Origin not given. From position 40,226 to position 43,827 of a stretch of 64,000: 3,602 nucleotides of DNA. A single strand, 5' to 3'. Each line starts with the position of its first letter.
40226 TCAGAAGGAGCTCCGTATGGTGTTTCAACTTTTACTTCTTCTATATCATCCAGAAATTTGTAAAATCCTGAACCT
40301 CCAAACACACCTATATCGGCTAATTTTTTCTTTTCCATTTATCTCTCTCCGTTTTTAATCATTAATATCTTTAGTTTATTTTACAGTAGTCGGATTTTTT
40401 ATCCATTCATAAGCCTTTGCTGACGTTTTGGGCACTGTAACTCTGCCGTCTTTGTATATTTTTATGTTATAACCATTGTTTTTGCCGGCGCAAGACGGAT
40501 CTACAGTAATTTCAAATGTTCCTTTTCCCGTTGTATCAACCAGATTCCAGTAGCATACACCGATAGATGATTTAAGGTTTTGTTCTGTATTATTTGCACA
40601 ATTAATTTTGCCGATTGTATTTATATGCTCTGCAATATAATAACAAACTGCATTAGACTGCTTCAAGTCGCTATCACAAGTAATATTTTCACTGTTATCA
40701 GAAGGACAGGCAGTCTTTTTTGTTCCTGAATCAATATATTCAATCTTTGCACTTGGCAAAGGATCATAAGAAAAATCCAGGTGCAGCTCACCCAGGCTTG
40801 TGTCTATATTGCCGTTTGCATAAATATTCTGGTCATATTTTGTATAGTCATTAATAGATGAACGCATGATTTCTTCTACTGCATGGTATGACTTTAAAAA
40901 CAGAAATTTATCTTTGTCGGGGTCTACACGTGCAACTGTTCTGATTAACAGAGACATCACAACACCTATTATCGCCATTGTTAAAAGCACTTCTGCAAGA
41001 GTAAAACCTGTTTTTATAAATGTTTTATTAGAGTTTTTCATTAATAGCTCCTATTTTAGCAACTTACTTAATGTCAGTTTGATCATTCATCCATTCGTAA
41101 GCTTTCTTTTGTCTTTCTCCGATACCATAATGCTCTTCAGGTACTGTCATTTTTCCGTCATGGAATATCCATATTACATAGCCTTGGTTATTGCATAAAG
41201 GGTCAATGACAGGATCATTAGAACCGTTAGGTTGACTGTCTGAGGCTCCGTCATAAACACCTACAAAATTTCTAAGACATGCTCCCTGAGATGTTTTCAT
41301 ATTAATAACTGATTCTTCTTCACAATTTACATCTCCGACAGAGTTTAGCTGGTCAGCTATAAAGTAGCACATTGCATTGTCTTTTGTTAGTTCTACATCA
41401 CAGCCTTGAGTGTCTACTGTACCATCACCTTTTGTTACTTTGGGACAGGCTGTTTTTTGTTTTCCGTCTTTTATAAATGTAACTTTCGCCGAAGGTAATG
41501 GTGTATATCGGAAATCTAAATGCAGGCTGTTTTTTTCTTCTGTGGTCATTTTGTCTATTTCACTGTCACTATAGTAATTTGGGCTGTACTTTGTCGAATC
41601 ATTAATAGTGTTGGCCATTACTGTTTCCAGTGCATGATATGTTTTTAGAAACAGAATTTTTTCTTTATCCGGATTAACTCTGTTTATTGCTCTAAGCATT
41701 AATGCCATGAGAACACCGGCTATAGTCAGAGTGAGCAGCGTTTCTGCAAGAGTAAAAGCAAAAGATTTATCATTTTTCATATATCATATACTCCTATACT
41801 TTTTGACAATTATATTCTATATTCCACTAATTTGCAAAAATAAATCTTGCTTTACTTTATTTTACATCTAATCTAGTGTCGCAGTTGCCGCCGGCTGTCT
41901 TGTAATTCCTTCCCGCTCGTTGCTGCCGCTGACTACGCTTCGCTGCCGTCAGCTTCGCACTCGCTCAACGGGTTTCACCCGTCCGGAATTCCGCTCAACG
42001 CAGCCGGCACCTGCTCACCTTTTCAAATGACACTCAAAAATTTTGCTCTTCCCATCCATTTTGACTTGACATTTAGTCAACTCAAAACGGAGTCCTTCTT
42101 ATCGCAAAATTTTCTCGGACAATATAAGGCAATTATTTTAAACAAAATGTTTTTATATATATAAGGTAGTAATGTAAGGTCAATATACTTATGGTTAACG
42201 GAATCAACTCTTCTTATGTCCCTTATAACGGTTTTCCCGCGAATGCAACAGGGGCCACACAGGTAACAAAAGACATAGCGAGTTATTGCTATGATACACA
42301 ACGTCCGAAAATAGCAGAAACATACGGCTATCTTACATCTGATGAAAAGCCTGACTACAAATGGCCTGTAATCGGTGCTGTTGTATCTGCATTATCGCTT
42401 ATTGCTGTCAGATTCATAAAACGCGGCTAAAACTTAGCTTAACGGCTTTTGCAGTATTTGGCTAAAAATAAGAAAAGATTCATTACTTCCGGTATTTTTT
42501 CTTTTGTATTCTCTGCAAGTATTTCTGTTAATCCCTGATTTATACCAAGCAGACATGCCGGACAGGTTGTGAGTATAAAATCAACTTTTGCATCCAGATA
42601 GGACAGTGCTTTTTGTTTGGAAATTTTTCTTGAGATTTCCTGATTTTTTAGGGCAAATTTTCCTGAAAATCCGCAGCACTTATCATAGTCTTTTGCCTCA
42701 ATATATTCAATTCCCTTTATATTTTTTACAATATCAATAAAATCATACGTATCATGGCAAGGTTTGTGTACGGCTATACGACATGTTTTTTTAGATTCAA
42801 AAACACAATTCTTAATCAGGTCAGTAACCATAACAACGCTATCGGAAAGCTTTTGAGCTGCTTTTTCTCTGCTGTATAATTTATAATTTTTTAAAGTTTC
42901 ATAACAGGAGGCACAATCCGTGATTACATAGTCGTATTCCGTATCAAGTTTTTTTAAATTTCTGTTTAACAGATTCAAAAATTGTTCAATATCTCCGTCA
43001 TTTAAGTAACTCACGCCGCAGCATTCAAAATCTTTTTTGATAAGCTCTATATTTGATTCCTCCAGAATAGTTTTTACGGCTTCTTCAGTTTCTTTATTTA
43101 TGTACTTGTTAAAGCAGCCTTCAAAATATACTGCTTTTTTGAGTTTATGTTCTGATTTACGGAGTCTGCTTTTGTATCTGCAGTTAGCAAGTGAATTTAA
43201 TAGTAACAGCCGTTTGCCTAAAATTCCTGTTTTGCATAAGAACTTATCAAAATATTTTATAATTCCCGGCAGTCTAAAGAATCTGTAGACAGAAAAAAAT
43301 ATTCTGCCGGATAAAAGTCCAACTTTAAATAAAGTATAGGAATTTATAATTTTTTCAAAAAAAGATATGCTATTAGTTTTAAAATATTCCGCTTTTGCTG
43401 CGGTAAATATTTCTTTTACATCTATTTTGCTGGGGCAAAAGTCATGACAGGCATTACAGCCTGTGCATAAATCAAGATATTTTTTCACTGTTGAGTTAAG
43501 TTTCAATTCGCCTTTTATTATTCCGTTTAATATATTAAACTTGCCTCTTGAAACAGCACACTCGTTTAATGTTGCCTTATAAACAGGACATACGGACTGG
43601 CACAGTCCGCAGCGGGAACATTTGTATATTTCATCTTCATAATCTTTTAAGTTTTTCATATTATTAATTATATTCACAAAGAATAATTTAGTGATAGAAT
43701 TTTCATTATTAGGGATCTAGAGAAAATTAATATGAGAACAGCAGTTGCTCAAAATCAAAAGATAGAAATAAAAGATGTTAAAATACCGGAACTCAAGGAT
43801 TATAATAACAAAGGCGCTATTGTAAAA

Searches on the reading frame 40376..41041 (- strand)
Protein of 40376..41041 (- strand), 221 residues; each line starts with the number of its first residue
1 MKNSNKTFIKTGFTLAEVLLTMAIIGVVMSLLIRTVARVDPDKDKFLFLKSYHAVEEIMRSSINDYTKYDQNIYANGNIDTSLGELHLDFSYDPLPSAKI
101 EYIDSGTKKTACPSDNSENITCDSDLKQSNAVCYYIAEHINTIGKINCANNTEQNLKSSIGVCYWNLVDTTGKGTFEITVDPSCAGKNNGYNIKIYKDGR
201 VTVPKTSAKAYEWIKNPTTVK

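Call 15: search_protein_families(library=pfam, proteins=[window:40376-41041:-], max_evalue=0.01)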
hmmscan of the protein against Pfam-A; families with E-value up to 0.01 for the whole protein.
window:40376-41041:- (221 aa): 1 family
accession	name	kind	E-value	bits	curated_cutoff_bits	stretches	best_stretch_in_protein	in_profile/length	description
PF07963.17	N_methyl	-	0.00028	20.8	21.2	1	12-32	6-26/27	Prokaryotic N-terminal methylation motif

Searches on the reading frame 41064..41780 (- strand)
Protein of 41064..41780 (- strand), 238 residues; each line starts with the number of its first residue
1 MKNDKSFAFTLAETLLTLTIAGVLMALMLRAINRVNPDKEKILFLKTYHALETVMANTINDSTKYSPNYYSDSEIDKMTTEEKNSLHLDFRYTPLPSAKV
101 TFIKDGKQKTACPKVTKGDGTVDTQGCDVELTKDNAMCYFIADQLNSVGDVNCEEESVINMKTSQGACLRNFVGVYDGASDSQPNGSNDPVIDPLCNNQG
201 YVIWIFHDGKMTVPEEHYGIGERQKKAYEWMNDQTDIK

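Call 15: search_protein_families(library=pfam, proteins=[window:41064-41780:-], max_evalue=0.01)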
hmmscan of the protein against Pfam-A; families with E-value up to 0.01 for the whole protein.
window:41064-41780:- (238 aa): 1 family
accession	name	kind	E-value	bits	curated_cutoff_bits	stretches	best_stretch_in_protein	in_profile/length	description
PF07963.17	N_methyl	-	0.004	17.1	21.2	1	6-28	4-26/27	Prokaryotic N-terminal methylation motif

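Call 106: find_homologous_proteins(query=window:41064-41780:-, max_evalue=1e-20)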
Query window:41064-41780:- (238 aa): 62 proteins with E <= 1e-20 among 310 candidates.
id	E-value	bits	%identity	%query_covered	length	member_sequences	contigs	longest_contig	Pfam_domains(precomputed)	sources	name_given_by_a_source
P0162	1.6e-156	537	99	100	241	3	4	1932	-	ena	-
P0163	2.9e-137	474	83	100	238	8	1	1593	-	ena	-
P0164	4.7e-126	437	82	99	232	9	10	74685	-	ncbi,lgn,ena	-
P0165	5.4e-122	424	77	99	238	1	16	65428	-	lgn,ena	-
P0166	1.1e-117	410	73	100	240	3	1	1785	-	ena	-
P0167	9.4e-110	384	69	100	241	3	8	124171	-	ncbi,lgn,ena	-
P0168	1.6e-92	327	84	68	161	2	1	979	-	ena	-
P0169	7.3e-91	322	64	99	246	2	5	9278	-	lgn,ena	-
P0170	1.3e-89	318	62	100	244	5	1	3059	-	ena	-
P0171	5.6e-85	303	62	100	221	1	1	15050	-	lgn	-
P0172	1.9e-83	298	59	98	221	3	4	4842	-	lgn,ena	-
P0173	3.4e-82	293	62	100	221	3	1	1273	-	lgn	-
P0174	2.5e-81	291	57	98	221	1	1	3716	-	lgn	-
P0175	1.1e-78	282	59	100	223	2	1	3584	-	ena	-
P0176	3.7e-78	280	55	100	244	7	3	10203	-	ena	-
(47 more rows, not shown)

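Call 107: find_encoding_contigs(protein=P0164, flank=1500, max_places=2)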
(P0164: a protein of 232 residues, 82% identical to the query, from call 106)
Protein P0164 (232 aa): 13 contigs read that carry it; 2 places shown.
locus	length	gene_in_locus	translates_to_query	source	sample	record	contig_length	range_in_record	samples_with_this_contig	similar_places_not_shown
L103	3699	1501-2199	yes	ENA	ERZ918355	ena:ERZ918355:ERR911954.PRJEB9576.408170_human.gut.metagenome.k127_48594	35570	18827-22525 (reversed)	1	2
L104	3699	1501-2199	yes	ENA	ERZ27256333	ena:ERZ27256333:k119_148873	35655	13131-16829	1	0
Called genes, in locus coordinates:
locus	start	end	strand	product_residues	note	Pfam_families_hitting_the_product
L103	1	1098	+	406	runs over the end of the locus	PF00037:Fer4 (faint), PF13183:Fer4_8, PF13237:Fer4_10 (faint), PF13534:Fer4_17, PF14697:Fer4_21 (faint), PF02754:CCG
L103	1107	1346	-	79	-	-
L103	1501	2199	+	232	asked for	-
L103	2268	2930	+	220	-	PF07963:N_methyl (weak)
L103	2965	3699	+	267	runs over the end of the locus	PF01048:PNP_UDP_1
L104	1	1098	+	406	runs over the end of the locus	PF00037:Fer4 (faint), PF13183:Fer4_8, PF13237:Fer4_10 (faint), PF13534:Fer4_17, PF14697:Fer4_21 (faint), PF02754:CCG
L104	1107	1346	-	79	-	-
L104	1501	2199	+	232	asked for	-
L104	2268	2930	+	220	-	PF07963:N_methyl (weak)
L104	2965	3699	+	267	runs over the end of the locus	PF01048:PNP_UDP_1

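Call 108: find_encoding_contigs(protein=P0165, flank=1500, max_places=2)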
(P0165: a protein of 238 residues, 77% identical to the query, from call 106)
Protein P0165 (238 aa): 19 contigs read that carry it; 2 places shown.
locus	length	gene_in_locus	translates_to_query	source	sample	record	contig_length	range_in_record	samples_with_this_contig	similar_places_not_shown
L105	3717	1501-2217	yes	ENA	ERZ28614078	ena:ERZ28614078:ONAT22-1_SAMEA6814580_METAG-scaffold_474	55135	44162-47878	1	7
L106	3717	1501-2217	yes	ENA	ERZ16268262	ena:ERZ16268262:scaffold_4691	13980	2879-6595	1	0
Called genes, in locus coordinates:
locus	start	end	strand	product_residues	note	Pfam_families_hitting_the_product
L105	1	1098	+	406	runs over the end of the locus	PF00037:Fer4 (faint), PF13183:Fer4_8, PF13237:Fer4_10 (faint), PF13534:Fer4_17, PF14697:Fer4_21 (faint), PF02754:CCG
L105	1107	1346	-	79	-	-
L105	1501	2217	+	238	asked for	-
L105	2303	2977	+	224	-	PF07963:N_methyl (weak)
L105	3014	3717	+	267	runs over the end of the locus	PF01048:PNP_UDP_1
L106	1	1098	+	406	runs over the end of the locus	PF00037:Fer4 (faint), PF13183:Fer4_8, PF13237:Fer4_10 (faint), PF13534:Fer4_17, PF14697:Fer4_21 (faint), PF02754:CCG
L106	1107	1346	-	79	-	-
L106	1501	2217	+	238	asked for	-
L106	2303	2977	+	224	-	PF07963:N_methyl (weak)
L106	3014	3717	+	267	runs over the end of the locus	PF01048:PNP_UDP_1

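Call 109: find_encoding_contigs(protein=P0167, flank=1500, max_places=2)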
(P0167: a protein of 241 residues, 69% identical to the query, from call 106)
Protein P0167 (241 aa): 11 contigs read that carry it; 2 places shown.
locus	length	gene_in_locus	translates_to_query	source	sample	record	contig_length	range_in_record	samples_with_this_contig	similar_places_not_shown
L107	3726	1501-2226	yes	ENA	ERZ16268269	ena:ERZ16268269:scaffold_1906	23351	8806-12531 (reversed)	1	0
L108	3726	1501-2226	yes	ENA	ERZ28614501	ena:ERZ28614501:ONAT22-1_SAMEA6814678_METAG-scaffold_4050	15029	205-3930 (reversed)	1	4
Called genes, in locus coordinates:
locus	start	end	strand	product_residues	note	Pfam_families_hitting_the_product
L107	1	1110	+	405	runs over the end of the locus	PF00037:Fer4 (faint), PF13183:Fer4_8, PF13237:Fer4_10 (faint), PF13534:Fer4_17, PF02754:CCG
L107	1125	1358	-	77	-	-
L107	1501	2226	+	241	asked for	-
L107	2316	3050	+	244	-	-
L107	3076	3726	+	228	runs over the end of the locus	-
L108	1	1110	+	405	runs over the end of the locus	PF00037:Fer4 (faint), PF13183:Fer4_8, PF13237:Fer4_10 (faint), PF13534:Fer4_17 (weak), PF02754:CCG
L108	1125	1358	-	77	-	-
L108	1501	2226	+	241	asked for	-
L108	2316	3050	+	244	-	-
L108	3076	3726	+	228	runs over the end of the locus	-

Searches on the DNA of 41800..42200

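Call 71: search_rna_families(source=window, start=41800, end=42200, threshold=evalue, max_evalue=10, show_alignments=2)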
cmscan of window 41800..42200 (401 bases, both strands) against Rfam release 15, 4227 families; matches with E-value up to 10: 5.
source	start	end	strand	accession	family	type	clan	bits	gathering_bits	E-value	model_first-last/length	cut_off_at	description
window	41809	41911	-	RF04335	Plastid-rpl20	Cis-reg;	-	16.6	53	9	1-80/80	no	Plastid-rpl20 3UTR RNA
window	41837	41895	-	RF02495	ohsC_RNA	Gene; antitoxin;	-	15.9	50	9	1-77/77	no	Oppression of Hydrophobic ORF by sRNA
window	42061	42183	-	RF02527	SSRC38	Gene; sRNA;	-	14.1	80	4.8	31-154/166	no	Streptococcus sRNA SSRC38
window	42055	42091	-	RF03802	MIR5649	Gene; miRNA;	-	14.1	100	8.1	1-101/101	no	MIR5649 microRNA precursor family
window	42060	42165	+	RF02350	psRNA6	Gene; sRNA;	-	11.5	60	0.58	1-333/333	no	Nitrosomonas sRNA psRNA6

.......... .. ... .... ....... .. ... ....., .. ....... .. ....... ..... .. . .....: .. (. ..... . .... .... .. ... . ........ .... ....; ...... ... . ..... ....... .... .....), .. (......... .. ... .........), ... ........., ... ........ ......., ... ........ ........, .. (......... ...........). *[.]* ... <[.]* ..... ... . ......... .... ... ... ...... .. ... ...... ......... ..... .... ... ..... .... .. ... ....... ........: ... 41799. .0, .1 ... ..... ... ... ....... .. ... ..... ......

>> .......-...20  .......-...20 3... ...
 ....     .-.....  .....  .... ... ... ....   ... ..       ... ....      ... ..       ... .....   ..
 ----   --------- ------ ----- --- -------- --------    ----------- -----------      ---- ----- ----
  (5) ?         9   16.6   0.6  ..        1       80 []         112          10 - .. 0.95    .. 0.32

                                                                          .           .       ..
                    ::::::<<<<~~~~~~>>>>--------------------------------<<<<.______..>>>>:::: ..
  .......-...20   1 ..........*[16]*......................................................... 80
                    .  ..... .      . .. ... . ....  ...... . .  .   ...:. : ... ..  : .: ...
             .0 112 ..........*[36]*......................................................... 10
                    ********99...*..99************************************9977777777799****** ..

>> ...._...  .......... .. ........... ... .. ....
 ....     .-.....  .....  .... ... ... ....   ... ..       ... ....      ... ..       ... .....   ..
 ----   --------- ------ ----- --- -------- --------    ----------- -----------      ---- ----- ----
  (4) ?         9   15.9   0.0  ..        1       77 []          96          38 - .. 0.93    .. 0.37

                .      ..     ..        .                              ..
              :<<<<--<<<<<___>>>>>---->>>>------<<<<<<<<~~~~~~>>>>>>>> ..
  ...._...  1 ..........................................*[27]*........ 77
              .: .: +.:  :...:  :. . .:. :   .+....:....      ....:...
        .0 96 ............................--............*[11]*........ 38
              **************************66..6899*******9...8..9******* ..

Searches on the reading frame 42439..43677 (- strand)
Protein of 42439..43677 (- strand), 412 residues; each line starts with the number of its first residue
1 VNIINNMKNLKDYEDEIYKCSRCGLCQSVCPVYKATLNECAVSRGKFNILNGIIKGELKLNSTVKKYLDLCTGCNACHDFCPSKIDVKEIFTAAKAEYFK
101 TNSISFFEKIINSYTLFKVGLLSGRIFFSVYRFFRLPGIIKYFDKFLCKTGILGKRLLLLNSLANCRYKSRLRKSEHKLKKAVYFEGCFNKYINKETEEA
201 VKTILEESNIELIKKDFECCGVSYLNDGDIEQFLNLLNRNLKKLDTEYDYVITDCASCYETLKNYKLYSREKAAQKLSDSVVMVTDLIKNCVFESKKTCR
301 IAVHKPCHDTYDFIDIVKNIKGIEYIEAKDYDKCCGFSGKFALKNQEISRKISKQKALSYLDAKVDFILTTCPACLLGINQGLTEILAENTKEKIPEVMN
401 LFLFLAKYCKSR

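Call 15: search_protein_families(library=pfam, proteins=[window:42439-43677:-], max_evalue=0.01)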
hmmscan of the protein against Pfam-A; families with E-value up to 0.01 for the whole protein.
window:42439-43677:- (412 aa): 13 families
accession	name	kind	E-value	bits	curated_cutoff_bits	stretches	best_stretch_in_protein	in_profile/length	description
PF02754.22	CCG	-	4.8e-24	84.7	20.6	2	183-263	2-85/85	Cysteine-rich domain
PF13183.11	Fer4_8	-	3.1e-12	47.3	27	1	17-85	2-68/68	4Fe-4S dicluster domain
PF13534.11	Fer4_17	-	3.8e-07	31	22.2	1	19-86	1-61/61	4Fe-4S dicluster domain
PF13237.11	Fer4_10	-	1.2e-06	28.8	25.5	2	67-87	5-25/53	4Fe-4S dicluster domain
PF00037.32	Fer4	-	3.7e-06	27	21.1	2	67-83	4-20/24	4Fe-4S binding domain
PF12838.12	Fer4_7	-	6.4e-06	27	27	1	19-85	1-52/52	4Fe-4S dicluster domain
PF13614.12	AAA_31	-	1.7e-05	25.3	27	1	174-268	54-138/177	AAA domain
PF14697.11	Fer4_21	-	4.6e-05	23.9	35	1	62-83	32-53/59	4Fe-4S dicluster domain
PF12800.12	Fer4_4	-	0.00029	21.4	24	1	69-82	2-15/17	4Fe-4S binding domain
PF12797.12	Fer4_2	-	0.00042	20.5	24.5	2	19-32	9-22/22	4Fe-4S binding domain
PF13187.11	Fer4_9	-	0.00069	20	27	1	19-84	1-50/52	4Fe-4S dicluster domain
PF13484.11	Fer4_16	-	0.0012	20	30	1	19-83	1-65/66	4Fe-4S double cluster binding domain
PF25160.1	LdpA_Fe-S-bd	-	0.0044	17.2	27.6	0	19-34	27-42/49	LdpA Fe-S cluster-binding domain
